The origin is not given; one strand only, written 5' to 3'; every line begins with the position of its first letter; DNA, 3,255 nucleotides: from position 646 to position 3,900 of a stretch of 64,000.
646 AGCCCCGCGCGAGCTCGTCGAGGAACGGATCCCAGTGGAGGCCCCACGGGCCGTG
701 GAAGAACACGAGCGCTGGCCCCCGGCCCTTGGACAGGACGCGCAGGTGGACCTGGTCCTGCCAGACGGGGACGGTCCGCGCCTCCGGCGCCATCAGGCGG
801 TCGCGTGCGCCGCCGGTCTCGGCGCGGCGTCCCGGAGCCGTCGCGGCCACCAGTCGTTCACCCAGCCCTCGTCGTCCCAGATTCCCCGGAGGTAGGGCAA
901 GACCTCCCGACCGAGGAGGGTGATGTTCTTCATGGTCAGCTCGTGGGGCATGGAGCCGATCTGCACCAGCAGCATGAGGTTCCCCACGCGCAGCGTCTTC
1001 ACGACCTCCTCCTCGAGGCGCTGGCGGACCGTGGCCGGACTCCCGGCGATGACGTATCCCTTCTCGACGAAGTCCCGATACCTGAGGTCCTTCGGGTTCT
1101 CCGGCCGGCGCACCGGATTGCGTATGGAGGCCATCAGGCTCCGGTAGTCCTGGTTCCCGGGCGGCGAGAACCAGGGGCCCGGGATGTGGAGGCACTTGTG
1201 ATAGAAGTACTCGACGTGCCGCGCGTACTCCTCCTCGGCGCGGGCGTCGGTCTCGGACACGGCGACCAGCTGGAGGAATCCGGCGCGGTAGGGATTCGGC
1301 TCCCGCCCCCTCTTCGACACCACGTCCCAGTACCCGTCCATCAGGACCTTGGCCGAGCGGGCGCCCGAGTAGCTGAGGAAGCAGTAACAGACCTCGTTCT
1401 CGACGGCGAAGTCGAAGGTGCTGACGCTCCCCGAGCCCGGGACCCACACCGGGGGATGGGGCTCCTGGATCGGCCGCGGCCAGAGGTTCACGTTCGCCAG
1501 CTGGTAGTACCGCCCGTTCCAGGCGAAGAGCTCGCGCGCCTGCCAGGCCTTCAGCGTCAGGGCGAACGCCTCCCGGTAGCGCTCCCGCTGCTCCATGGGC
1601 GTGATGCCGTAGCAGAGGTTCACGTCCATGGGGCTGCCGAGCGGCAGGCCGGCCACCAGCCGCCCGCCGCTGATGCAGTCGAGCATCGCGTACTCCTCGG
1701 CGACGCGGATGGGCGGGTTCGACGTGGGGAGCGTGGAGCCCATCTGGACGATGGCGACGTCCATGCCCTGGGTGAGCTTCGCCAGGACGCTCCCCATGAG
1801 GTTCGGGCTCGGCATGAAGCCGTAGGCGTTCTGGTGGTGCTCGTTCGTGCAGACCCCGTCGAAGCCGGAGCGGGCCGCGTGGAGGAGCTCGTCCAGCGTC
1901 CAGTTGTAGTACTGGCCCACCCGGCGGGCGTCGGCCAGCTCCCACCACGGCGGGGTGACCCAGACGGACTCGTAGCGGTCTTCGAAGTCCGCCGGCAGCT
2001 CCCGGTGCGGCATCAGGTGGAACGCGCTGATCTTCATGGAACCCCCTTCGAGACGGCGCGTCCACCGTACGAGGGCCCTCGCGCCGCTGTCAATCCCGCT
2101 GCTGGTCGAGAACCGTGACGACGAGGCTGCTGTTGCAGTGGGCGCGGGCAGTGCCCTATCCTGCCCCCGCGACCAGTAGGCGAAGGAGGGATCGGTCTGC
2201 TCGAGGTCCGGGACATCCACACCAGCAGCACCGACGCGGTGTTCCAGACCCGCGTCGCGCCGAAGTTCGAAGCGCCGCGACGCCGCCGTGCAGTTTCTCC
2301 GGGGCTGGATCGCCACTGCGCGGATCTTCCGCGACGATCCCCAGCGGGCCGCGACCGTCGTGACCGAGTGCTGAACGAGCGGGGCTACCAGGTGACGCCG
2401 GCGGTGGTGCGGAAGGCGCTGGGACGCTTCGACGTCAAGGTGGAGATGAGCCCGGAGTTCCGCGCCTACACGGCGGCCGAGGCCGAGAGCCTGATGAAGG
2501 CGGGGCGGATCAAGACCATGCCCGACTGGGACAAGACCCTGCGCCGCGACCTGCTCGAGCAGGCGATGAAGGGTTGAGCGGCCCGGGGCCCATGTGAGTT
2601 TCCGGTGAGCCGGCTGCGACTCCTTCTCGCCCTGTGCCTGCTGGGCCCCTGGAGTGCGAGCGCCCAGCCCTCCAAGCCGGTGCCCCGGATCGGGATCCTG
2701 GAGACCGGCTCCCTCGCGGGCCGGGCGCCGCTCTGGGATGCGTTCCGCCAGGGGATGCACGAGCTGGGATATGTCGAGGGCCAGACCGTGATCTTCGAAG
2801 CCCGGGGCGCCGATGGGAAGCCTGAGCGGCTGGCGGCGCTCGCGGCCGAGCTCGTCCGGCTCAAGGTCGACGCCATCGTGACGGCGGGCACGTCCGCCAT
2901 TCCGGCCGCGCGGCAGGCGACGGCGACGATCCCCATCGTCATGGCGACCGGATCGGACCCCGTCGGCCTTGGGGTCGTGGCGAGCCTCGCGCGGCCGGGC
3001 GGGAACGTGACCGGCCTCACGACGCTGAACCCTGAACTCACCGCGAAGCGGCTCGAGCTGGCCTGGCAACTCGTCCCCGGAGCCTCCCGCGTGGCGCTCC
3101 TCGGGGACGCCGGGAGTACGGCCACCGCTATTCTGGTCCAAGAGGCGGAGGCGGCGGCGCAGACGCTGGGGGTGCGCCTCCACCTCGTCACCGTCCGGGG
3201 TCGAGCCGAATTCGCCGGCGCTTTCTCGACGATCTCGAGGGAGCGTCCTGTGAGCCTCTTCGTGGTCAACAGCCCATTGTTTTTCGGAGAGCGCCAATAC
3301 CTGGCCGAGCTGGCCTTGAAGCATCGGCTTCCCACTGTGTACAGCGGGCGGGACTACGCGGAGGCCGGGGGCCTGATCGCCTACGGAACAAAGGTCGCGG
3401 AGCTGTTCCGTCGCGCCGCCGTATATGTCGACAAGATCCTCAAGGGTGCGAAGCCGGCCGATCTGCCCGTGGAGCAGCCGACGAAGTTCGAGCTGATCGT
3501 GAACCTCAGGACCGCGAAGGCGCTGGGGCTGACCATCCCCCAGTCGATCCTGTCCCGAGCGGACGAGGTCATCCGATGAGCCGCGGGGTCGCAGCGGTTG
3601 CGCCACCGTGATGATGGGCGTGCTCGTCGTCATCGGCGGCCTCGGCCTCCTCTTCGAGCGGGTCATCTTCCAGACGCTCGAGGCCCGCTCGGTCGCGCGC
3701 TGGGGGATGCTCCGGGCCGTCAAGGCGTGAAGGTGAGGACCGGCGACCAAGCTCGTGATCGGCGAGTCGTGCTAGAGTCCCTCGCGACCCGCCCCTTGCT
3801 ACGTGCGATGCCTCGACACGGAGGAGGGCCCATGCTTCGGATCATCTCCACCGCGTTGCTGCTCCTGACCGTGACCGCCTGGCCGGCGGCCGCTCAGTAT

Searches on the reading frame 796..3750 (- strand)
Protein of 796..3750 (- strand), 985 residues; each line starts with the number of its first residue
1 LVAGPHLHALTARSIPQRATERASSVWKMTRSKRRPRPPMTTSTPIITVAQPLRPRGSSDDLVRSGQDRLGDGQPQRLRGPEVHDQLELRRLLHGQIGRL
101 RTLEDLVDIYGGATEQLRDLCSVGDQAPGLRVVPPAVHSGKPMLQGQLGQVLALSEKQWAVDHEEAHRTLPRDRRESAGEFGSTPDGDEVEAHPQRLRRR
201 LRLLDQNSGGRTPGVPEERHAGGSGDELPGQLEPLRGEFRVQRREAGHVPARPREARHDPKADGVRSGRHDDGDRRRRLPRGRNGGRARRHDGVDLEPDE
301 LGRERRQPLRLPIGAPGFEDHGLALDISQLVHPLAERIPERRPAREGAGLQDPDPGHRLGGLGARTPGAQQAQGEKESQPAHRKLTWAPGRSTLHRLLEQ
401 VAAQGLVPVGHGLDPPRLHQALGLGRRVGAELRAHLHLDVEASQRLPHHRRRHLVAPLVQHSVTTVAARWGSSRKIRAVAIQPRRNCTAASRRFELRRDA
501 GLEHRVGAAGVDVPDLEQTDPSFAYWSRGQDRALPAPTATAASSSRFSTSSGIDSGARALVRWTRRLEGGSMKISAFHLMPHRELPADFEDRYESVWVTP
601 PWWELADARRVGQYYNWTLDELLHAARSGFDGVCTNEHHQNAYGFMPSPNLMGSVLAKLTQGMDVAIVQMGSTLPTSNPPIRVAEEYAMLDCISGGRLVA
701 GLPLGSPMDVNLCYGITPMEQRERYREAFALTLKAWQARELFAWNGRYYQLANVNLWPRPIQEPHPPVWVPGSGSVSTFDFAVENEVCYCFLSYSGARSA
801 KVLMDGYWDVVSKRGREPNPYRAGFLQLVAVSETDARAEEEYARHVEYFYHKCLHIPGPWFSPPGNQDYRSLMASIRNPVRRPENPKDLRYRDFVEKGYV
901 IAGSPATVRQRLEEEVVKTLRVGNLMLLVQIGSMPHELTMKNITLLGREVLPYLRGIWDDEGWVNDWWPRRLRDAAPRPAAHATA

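Call 67: search_protein_families(library=pfam, alignment_id=A2, max_evalue=0.00001)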
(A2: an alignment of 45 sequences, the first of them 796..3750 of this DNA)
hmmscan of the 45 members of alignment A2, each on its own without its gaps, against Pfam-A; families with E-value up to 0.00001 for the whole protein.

A. member 1, window:796-3750:- (985 aa): 1 family
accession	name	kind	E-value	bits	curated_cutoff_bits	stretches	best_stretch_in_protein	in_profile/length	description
PF00296.26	Bac_luciferase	-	1.2e-37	130.4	27.9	1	614-917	21-308/314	Luciferase-like monooxygenase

B. families by the number of members that match (of 45 scanned): 55 families (the first 25 are shown)
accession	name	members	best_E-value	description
PF03401.19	TctC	3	2.6e-62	Tripartite tricarboxylate transporter family receptor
PF01970.21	TctA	2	2.1e-154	Tripartite tricarboxylate transporter TctA family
PF00266.25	Aminotran_5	2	1.3e-82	Aminotransferase class-V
PF01592.21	NifU_N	2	3e-53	NifU-like N terminal domain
PF02653.21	BPD_transp_2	2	4.5e-38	Branched-chain amino acid transport system / permease component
PF00005.33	ABC_tran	2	9.3e-31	ABC transporter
PF13531.11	SBP_bac_11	2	4.9e-18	Bacterial extracellular solute-binding protein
PF00012.26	HSP70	1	1.7e-206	Hsp70 protein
PF20256.3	MoCoBD_2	1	5.1e-82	Molybdopterin cofactor-binding domain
PF02738.23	MoCoBD_1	1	1.2e-70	Molybdopterin cofactor-binding domain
PF02786.22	CPSase_L_D2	1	4.9e-68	Carbamoyl-phosphate synthase L chain, ATP binding domain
PF00378.25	ECH_1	1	5.1e-68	Enoyl-CoA hydratase/isomerase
PF00294.29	PfkB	1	7.5e-66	pfkB family carbohydrate kinase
PF13458.12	Peripla_BP_6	1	1.6e-56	Periplasmic binding protein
PF13336.12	AcetylCoA_hyd_C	1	6.9e-52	Acetyl-CoA hydrolase/transferase C-terminal domain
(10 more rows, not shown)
